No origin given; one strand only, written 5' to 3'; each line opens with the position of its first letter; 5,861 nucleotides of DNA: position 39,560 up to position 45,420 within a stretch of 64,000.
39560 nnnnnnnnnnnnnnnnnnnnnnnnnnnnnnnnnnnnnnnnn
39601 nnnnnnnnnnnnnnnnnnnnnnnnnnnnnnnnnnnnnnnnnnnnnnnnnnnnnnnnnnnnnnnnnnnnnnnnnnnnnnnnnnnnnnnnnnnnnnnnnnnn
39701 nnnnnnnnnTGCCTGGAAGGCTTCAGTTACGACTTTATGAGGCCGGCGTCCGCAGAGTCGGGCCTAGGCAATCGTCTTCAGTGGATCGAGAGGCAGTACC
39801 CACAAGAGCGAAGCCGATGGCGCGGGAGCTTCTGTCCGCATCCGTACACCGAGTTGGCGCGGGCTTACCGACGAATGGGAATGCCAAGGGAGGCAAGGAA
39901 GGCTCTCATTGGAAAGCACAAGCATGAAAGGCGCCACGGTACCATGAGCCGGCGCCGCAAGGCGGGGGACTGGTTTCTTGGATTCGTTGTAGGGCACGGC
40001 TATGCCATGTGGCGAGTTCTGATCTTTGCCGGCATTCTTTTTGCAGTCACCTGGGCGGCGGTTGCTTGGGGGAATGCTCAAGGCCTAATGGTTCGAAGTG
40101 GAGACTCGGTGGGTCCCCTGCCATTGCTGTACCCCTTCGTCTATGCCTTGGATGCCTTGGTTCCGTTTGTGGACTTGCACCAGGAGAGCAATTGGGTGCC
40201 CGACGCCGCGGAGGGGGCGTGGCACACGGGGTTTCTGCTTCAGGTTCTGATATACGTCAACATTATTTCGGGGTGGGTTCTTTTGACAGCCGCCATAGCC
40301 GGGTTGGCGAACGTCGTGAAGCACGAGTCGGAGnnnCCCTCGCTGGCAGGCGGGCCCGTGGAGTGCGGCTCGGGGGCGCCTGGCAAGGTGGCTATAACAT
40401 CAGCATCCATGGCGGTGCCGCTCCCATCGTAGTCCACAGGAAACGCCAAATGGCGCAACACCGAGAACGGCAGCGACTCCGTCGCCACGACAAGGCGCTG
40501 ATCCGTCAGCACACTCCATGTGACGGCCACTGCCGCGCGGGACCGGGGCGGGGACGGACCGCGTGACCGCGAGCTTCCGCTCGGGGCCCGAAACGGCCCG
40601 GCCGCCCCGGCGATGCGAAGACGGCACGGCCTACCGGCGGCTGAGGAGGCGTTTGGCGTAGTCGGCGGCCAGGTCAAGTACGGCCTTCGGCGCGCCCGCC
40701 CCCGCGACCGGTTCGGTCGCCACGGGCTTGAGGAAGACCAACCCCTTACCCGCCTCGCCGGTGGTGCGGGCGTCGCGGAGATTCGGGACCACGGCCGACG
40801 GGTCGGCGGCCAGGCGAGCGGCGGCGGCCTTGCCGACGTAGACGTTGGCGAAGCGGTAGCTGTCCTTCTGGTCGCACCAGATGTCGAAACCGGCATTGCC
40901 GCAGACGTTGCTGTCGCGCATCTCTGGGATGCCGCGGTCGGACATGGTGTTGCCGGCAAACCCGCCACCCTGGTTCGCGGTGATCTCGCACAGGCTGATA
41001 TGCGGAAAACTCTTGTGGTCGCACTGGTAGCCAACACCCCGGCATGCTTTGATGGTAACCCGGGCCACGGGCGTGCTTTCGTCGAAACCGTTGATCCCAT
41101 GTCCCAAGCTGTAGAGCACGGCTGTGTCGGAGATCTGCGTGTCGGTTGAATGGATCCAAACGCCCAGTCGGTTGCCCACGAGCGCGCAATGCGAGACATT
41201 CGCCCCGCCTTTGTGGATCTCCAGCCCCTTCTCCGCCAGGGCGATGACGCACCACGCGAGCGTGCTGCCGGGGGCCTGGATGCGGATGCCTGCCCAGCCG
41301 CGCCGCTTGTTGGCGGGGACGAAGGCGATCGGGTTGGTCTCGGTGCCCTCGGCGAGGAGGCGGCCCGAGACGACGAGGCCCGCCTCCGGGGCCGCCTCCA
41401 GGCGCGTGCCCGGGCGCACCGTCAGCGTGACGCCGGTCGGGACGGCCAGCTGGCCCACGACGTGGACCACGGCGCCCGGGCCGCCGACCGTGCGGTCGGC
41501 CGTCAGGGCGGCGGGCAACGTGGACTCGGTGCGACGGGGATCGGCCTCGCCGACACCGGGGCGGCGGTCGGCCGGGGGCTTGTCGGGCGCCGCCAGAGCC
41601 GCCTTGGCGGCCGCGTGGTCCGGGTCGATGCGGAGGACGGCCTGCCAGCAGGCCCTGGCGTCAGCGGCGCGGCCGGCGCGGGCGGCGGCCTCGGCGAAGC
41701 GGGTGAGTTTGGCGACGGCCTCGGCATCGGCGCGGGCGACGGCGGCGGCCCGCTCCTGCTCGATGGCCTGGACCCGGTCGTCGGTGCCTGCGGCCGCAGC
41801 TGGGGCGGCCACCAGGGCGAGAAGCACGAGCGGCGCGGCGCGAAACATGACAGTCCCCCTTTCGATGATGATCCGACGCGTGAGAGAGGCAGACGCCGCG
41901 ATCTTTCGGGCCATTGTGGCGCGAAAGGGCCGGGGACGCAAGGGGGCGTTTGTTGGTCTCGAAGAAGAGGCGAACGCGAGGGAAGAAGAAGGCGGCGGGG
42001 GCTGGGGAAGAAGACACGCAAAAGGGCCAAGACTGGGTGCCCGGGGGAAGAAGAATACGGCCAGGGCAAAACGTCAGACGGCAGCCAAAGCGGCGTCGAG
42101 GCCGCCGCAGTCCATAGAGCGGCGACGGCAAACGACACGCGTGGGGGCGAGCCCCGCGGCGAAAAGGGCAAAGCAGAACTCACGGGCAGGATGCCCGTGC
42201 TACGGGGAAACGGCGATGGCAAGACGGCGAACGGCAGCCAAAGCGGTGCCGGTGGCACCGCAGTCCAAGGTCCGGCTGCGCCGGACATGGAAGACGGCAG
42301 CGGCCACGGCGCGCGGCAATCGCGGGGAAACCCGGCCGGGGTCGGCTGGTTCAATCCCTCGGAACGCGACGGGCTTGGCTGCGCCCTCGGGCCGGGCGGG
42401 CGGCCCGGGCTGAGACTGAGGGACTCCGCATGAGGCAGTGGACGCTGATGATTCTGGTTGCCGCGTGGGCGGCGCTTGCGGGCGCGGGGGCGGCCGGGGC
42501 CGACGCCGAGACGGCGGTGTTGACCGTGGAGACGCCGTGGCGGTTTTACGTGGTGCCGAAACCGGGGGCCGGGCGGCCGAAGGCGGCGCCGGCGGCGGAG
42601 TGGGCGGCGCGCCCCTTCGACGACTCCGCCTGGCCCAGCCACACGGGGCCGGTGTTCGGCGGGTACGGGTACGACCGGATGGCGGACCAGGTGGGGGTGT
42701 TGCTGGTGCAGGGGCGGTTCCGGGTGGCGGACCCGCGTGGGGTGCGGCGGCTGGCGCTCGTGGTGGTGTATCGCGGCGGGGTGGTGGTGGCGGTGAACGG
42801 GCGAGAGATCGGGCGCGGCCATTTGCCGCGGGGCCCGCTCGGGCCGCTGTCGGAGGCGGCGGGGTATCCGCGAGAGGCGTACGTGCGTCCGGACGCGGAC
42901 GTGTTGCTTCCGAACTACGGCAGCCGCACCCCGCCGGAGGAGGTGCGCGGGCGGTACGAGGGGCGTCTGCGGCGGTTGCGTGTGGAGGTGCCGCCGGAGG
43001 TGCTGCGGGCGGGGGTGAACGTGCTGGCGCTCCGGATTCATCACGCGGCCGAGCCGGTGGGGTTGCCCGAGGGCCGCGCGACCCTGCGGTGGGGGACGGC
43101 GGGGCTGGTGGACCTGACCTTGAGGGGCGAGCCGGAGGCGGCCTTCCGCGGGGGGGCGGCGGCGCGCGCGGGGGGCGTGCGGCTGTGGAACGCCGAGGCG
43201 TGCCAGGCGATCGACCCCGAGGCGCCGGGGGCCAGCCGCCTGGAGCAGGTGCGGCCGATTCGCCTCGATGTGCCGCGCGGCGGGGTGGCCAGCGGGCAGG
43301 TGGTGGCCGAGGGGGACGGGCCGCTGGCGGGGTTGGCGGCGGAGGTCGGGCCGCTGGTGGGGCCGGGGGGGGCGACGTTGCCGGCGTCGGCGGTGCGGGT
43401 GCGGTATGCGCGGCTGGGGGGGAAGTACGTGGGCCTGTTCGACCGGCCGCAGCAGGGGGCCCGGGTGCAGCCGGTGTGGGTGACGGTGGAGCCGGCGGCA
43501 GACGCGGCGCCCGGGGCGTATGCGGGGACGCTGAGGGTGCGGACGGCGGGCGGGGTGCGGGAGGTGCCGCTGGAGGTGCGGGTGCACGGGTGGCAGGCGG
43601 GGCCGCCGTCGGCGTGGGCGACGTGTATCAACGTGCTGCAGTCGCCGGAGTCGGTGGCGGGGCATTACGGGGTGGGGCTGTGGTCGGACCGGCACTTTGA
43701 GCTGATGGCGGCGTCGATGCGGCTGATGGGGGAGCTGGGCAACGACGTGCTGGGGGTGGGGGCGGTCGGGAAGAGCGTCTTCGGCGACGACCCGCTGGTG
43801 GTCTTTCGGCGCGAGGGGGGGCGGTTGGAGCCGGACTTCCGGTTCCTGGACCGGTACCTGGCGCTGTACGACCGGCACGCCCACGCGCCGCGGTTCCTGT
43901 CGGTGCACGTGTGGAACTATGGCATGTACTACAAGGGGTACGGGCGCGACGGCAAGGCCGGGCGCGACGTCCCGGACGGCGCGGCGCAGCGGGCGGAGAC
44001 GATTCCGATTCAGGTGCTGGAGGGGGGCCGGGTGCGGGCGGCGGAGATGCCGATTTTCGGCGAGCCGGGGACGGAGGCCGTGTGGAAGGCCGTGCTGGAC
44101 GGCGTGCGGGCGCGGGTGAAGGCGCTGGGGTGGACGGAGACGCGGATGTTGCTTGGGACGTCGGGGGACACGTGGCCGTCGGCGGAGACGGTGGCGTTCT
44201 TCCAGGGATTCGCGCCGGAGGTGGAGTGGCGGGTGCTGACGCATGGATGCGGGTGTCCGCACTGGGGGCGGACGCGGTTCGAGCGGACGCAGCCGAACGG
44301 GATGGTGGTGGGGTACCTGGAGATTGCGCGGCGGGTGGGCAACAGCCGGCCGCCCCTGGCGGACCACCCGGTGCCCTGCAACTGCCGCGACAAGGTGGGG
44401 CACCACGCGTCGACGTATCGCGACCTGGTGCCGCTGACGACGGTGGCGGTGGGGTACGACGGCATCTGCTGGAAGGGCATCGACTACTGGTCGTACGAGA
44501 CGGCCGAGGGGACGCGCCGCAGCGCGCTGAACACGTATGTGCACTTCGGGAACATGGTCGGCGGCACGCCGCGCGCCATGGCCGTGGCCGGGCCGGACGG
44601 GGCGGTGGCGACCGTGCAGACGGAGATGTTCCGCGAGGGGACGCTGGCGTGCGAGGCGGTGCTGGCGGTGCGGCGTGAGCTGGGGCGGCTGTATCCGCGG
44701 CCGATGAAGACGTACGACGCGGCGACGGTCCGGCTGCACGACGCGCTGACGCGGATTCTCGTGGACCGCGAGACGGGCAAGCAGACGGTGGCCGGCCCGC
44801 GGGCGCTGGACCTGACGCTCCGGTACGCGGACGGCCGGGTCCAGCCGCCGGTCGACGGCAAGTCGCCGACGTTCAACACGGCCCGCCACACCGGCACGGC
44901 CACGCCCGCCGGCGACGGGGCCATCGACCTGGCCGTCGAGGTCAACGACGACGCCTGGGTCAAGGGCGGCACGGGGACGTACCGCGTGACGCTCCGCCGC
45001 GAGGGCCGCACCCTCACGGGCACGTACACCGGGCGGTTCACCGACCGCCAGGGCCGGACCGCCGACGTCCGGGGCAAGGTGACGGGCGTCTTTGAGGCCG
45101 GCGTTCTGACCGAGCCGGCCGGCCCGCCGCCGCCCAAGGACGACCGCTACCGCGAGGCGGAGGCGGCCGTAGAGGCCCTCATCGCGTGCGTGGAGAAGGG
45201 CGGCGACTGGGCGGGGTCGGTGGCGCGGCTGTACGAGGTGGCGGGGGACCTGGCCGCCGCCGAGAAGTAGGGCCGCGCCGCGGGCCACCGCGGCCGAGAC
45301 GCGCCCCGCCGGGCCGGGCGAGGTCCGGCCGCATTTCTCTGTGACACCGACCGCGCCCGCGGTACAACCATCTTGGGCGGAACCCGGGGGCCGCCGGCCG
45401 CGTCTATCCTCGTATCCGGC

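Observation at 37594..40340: Low-GC islet inserted 3' of tRNA-Met carrying one orphan repeat/membrane protein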

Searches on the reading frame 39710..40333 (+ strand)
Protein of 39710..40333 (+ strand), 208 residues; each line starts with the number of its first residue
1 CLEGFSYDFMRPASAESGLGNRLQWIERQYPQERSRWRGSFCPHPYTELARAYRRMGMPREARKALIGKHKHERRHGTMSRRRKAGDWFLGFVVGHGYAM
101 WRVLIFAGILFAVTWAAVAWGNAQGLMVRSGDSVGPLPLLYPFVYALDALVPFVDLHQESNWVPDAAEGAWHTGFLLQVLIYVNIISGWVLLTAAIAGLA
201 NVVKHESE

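Call 58: predict_structure(alignment_id=A3)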
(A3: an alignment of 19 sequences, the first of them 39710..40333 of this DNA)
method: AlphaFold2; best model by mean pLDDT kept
length: 208 residues; sequences in the alignment: 19
mean_pLDDT: 85.7   pTM: 0.76
mean pLDDT of the five models: 85.7, 83.1, 82.8, 82.3, 82.1
residues with pLDDT >= 90: 114; 70-90: 67; 50-70: 19; < 50: 8
segments of 3 or more residues with pLDDT < 50: 1-5
pLDDT, mean of each block of 10 residues (from residue 1): 51 68 85 55 90 90 92 89 91 84 94 98 95 84 96 91 90 95 95 90 76
secondary structure, 60 per line:
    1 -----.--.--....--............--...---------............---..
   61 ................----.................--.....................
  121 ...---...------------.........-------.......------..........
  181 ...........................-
elements in order: H12-15 H18-29 H44-55 H59-76 H81-97 H100-123 E127-129 H142-150 H158-161 E162-164 H171-207

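Call 62: fold_search(model_id=the predicted structure, library=pdb)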
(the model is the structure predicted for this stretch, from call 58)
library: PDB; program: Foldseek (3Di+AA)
matches with E <= 10: 164; with E <= 0.001: 0
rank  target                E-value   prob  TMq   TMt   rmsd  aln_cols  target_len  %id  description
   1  7phl_A                5.6e-01  0.25  0.26  0.16  14.9       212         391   13  Human voltage-gated potassium channel Kv3.1 (with EDTA) (released 2022-03-02)
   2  7phk_A                7.1e-01  0.21  0.26  0.16  15.0       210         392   12  Human voltage-gated potassium channel Kv3.1 in dimeric state (with Zn) (released 2022-03-02)
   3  7phi_A                7.5e-01  0.21  0.27  0.16  15.2       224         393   11  Human voltage-gated potassium channel Kv3.1 (with Zn) (released 2022-03-02)
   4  7phh_A                1.0e+00  0.18  0.26  0.16  15.0       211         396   12  Human voltage-gated potassium channel Kv3.1 (apo condition) (released 2022-03-02)
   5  9pr6_A                1.6e+00  0.16  0.22  0.17  11.5       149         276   15  Cryo-EM structure of the human inward-rectifier potassium 7.1 channel (Kir7.1) docked state (released 2026-02-25)
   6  8teo_A                1.7e+00  0.14  0.24  0.25  13.3       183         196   14  Shaker in low K+ (4mM K+) (released 2023-12-20)
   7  8vc3_B                1.8e+00  0.13  0.23  0.20  13.2       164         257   17  Voltage gated potassium ion channel Kv1.2 in complex with DTx (released 2024-07-10)
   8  5wie_B                1.8e+00  0.11  0.23  0.13  14.3       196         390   14  Crystal structure of a Kv1.2-2.1 chimera K+ channel V406W mutant in an inactivated state (released 2017-08-30)
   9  9pr5_A                2.5e+00  0.21  0.28  0.22   7.8       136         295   15  Cryo-EM structure of the human inward-rectifier potassium 7.1 channel (Kir7.1) extended state (released 2026-02-25)
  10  8eva_D                2.5e+00  0.15  0.28  0.15  17.4       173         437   14  Cryo-EM structure of cGMP bound truncated human CNGA3/CNGB3 channel in lipid nanodisc, transition state 2 (released 2023-08-09)
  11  9nmt_A                2.8e+00  0.18  0.24  0.18   7.5       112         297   13  ML418 bound inwardly rectifying potassium channel Kir7.1 R162Q mutant (released 2026-01-28)
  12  7rhj_B                2.8e+00  0.14  0.26  0.14  13.8       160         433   15  Cryo-EM structure of human rod CNGA1/B1 channel in L-cis-Diltiazem-blocked open state (released 2021-11-03)
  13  8f1c_A                2.8e+00  0.10  0.26  0.16  15.7       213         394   10  Voltage-gated potassium channel Kv3.1 with novel positive modulator (9M)-9-{5-chloro-6-[(3,3-dimethyl-2,3-dihydro-1-be (released 2023-10-25)
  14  9clv_A                2.9e+00  0.09  0.24  0.16  12.7       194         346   15  Human Kv1.3 mutant-P424G (released 2026-01-28)
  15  6jb1_A                3.0e+00  0.18  0.27  0.19   7.8       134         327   16  Structure of pancreatic ATP-sensitive potassium channel bound with repaglinide and ATPgammaS at 3.3A resolution (released 2019-05-22)
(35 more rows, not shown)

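Call 87: search_solved_structures(query=A3, max_evalue=10)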
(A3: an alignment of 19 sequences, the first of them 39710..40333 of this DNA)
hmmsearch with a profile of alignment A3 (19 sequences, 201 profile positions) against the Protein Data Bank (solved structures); distinct sequences matched with E-value up to 10: 17.
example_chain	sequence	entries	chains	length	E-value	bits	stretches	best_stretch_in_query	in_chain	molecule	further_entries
9kfx_A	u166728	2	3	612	0.006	19.5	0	25-80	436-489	Synthetic PPR-DYW protein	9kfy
5iww_D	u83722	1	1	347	0.097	15.5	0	19-60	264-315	PLS9-PPR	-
1w3b_A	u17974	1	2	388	0.19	14.6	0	22-55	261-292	UDP-N-ACETYLGLUCOSAMINE--PEPTIDE N-ACETYLGLUCOSAMINYLTRANSFERASE 110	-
6eou_A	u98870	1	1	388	0.19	14.6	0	22-55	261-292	UDP-N-acetylglucosamine--peptide N-acetylglucosaminyltransferase 110 kDa subunit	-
9k7u_A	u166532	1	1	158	0.34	13.8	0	39-76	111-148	Heter-Zn2-HEHE-22A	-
9evs_1t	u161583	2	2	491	0.61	12.9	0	15-67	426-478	mL101 (rPPR4)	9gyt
7zds_C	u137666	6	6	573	0.74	12.7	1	147-197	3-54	ATP-binding/permease protein CydC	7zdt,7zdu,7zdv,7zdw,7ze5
8ipt_C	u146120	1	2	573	0.74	12.7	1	147-197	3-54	ABC transporter, CydDC cysteine exporter (CydDC-E) family, permease/ATP-binding protein Cy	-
7zd5_C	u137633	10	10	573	0.74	12.7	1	147-197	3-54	ATP-binding/permease protein CydC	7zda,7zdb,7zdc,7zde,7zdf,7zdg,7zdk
7zdr_C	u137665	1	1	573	0.74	12.6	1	147-197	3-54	ATP-binding/permease protein CydC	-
9tby_C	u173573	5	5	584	0.76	12.6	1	147-197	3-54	Glutathione/L-cysteine transport system ATP-binding/permease protein CydC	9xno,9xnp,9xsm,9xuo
8ips_A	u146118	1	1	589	0.78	12.6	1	147-197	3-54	ABC transporter, CydDC cysteine exporter (CydDC-E) family, permease/ATP-binding protein Cy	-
9mf4_B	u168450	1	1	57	0.92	12.3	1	38-72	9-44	De novo designed cspg67 minibinder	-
9gzg_A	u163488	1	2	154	1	12.2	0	29-54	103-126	Engineered CTPR protein with glutamic acids for conductivity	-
7n61_1D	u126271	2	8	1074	1.1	12.1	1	35-77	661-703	FAP70 | FAP196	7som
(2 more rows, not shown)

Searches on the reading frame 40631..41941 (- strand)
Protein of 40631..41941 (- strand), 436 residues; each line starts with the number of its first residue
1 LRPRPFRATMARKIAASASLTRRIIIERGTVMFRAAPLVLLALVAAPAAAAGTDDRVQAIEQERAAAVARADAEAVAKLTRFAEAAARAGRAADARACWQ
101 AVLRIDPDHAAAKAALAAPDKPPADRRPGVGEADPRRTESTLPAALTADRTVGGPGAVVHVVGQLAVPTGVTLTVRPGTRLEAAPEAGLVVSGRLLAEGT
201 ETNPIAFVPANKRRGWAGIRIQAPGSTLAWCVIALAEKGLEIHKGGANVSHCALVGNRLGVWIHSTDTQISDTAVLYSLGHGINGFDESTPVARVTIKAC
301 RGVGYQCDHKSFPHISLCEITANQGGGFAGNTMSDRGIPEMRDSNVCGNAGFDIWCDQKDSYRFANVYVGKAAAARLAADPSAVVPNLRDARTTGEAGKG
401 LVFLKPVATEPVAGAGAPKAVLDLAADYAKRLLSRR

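Call 19: search_protein_families(library=pfam, proteins=[window:40631-41941:-], max_evalue=0.001)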
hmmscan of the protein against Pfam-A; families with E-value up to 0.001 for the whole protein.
window:40631-41941:- (436 aa): 1 family
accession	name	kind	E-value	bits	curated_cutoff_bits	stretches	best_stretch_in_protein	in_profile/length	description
PF13229.12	Beta_helix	-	7.9e-06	26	25.9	1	226-364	10-153/158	Right handed beta helix region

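Call 61: find_homologous_proteins(query=window:40631-41941:-, max_evalue=1e-20)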
Query window:40631-41941:- (436 aa): 1 proteins with E <= 1e-20 among 8000 candidates.
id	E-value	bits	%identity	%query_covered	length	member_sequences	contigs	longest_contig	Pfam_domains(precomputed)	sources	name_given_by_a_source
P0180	1.2e-261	886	100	93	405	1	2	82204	PF13229.13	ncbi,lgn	-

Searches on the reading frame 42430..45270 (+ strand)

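Call 19: search_protein_families(library=pfam, proteins=[window:42430-45270:+], max_evalue=0.001)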
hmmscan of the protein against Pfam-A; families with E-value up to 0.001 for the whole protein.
window:42430-45270:+ (946 aa): 2 families
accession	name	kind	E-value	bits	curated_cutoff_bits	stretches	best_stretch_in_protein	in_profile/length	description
PF13320.12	GH123_cat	-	1.1e-07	32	23.1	1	404-571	2-154/324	Glycoside hydrolase 123, catalytic domain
PF22680.2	Glyco_hydro_123_N_2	-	0.00034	20.9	27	0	344-371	114-141/142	Glycoside hydrolase 123 N-terminal domain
